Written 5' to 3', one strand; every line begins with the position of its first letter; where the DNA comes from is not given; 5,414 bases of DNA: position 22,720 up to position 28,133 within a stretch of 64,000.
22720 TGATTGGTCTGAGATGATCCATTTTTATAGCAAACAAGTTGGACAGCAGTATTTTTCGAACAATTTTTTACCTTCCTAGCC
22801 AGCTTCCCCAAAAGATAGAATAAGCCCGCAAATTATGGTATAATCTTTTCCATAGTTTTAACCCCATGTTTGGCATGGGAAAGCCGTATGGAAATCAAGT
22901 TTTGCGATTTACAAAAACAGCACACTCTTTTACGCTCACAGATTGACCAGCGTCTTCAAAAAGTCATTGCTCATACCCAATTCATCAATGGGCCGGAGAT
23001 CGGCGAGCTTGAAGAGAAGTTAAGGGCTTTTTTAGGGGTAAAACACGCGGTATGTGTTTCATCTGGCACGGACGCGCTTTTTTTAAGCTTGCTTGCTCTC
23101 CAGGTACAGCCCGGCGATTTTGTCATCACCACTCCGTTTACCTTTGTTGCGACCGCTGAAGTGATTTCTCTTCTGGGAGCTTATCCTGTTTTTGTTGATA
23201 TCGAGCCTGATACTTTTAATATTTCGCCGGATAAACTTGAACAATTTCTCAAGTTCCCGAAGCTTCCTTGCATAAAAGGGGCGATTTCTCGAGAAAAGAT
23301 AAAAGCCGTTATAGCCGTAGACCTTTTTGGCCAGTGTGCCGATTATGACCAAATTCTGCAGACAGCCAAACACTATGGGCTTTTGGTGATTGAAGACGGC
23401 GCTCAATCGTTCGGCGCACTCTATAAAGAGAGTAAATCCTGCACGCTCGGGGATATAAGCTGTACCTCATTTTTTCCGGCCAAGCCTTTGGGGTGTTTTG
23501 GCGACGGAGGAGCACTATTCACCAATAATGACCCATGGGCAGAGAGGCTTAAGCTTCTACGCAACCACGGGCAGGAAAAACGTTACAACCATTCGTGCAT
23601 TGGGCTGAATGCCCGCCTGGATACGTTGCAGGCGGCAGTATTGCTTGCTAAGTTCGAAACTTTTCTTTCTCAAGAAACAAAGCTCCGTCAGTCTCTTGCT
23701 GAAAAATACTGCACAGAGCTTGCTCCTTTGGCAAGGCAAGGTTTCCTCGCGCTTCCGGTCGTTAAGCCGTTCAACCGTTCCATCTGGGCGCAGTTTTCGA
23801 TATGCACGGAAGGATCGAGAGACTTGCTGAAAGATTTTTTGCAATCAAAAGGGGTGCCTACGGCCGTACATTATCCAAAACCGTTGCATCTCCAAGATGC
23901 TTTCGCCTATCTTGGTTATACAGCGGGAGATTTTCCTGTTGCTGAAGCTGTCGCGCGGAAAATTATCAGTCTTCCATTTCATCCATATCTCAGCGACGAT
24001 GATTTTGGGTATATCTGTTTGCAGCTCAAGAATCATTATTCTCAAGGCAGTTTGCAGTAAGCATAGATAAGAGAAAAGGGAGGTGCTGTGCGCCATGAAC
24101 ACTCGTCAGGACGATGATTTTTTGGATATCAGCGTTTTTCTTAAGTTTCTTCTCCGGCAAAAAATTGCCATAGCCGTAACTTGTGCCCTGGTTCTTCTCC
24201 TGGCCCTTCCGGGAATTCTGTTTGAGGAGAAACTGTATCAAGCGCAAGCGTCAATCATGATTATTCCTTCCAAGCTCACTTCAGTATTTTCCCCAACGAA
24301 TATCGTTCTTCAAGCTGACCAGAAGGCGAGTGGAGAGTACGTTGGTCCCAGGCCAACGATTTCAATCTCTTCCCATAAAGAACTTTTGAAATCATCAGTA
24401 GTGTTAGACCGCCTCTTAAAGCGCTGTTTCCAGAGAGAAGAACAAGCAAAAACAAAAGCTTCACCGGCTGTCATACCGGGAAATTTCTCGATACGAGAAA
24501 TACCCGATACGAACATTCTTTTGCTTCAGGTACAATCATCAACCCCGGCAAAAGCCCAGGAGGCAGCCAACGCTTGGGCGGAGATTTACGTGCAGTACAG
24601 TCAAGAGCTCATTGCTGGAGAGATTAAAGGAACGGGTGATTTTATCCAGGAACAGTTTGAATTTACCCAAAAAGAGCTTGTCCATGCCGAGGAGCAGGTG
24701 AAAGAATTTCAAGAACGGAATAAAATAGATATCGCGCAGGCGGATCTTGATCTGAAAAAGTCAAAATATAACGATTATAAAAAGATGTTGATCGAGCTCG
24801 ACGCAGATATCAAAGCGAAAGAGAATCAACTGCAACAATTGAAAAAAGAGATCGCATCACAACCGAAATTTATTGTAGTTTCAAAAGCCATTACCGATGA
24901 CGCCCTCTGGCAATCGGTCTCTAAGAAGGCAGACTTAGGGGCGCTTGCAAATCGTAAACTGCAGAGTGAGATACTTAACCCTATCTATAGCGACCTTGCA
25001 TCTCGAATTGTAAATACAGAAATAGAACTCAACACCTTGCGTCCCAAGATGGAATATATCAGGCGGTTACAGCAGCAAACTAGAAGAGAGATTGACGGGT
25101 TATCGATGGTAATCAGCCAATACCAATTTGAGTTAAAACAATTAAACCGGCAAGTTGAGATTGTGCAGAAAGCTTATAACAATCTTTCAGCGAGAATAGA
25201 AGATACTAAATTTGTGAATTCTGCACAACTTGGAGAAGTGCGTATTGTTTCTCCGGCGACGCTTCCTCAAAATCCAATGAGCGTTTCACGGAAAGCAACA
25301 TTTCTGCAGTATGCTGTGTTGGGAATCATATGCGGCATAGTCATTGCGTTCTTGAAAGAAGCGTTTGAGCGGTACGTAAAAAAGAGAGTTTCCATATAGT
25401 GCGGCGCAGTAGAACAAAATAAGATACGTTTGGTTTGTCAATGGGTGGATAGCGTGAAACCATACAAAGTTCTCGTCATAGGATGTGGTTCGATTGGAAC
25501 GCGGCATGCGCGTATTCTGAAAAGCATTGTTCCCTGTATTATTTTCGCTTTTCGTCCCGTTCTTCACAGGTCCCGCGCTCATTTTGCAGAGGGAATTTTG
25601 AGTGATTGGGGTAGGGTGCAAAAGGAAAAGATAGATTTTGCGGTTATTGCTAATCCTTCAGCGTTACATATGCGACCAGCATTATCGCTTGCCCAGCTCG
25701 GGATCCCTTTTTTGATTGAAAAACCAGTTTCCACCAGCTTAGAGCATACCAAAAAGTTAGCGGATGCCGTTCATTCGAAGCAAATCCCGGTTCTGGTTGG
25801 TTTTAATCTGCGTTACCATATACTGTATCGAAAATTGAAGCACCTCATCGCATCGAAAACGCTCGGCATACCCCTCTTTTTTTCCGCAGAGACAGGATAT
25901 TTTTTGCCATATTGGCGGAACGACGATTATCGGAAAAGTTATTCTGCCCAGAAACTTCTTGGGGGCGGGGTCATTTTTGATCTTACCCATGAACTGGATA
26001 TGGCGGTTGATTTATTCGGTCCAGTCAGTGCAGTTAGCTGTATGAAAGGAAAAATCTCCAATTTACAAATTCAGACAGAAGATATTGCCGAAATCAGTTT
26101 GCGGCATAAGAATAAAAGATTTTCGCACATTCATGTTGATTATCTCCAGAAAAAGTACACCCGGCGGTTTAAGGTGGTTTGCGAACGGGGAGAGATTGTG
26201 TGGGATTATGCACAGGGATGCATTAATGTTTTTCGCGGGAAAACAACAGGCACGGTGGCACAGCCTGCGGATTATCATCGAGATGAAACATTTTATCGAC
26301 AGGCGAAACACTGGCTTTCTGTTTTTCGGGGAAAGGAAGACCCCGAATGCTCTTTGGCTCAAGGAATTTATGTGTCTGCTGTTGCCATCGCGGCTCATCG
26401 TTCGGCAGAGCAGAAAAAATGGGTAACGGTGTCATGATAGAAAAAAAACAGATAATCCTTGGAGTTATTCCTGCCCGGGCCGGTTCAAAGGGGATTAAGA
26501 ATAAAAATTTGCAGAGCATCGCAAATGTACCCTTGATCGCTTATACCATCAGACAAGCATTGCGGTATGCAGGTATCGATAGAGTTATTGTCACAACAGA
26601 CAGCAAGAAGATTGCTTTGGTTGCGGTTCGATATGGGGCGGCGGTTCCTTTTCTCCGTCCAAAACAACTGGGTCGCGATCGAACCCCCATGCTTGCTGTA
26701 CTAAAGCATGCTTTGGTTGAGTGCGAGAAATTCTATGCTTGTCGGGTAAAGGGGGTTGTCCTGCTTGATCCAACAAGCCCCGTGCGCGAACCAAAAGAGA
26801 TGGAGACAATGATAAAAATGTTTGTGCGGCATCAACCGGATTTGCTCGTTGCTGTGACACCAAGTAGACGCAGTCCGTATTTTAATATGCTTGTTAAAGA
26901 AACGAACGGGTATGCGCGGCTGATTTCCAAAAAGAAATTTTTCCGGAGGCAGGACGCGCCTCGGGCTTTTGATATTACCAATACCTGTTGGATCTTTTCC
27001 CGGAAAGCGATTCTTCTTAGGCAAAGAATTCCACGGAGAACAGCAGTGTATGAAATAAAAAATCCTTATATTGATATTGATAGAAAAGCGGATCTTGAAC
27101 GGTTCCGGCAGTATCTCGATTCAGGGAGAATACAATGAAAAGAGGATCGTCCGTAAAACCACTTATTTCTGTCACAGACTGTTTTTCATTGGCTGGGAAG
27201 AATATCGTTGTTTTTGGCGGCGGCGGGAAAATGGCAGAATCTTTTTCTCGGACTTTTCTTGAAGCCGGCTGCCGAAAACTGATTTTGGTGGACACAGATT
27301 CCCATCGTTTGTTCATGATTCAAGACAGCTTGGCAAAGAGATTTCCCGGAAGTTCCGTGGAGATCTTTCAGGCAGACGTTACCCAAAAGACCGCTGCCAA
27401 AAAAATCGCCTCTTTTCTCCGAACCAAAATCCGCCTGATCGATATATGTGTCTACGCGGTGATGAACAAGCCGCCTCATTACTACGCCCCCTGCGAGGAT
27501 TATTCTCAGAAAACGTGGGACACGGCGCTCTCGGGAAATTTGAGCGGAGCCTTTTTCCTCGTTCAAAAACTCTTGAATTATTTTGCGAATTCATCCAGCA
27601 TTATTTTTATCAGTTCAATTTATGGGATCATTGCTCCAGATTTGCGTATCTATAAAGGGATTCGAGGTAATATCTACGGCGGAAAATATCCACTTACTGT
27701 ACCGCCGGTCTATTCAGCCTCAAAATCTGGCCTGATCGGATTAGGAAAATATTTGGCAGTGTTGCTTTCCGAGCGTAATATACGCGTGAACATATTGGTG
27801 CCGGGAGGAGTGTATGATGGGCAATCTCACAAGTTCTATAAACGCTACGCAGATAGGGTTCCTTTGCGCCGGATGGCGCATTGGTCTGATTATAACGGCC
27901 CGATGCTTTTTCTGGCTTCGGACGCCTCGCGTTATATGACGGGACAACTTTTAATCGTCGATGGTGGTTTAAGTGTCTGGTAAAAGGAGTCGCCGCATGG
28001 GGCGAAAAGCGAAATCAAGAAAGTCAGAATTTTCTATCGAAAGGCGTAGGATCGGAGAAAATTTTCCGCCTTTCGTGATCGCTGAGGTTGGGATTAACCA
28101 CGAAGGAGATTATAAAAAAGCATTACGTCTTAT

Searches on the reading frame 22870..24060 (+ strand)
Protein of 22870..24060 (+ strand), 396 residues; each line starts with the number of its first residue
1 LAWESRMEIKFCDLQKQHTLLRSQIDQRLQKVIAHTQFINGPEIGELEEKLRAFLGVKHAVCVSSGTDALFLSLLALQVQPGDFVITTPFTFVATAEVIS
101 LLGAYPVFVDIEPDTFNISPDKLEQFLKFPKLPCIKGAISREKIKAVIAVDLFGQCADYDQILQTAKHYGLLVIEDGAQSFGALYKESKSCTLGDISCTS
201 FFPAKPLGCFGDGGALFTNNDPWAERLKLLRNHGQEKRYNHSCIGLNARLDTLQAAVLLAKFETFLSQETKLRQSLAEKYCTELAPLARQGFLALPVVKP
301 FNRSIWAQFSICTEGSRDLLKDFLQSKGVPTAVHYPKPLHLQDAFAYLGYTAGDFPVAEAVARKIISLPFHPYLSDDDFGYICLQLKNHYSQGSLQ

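Call 37: search_protein_families(library=pfam, proteins=[window:22870-24060:+])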
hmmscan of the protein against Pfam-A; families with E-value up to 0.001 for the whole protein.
window:22870-24060:+ (396 aa): 3 families
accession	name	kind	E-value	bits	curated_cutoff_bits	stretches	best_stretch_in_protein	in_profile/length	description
PF01041.23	DegT_DnrJ_EryC1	-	6.5e-101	338.6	19.8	1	23-386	5-359/360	DegT/DnrJ/EryC1/StrS aminotransferase family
PF00155.27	Aminotran_1_2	-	2.6e-06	27.3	19.7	1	44-128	44-138/361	Aminotransferase class I and II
PF01212.27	Beta_elim_lyase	-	0.00025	20.9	27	1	40-184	30-176/288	Beta-eliminating lyase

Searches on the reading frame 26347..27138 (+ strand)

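Call 67: search_protein_families(library=pfam, proteins=[window:26347-27138:+], max_evalue=0.00001)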
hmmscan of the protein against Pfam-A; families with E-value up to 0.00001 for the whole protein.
window:26347-27138:+ (263 aa): 1 family
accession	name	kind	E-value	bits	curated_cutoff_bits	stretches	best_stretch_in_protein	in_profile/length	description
PF02348.25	CTP_transf_3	-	4.1e-21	76.2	22.6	1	39-222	2-159/217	Cytidylyltransferase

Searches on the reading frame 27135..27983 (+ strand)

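Call 67: search_protein_families(library=pfam, proteins=[window:27135-27983:+], max_evalue=0.00001)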
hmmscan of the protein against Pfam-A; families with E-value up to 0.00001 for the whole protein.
window:27135-27983:+ (282 aa): 3 families
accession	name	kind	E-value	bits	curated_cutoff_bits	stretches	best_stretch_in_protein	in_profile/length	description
PF13561.12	adh_short_C2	-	1.1e-34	120.5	27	1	34-280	9-236/236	Enoyl-(Acyl carrier protein) reductase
PF00106.31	adh_short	-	7.5e-24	84.7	26.6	2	22-165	1-140/195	short chain dehydrogenase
PF08659.16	KR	-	5.1e-07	30.2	22.6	1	25-166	4-141/180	KR domain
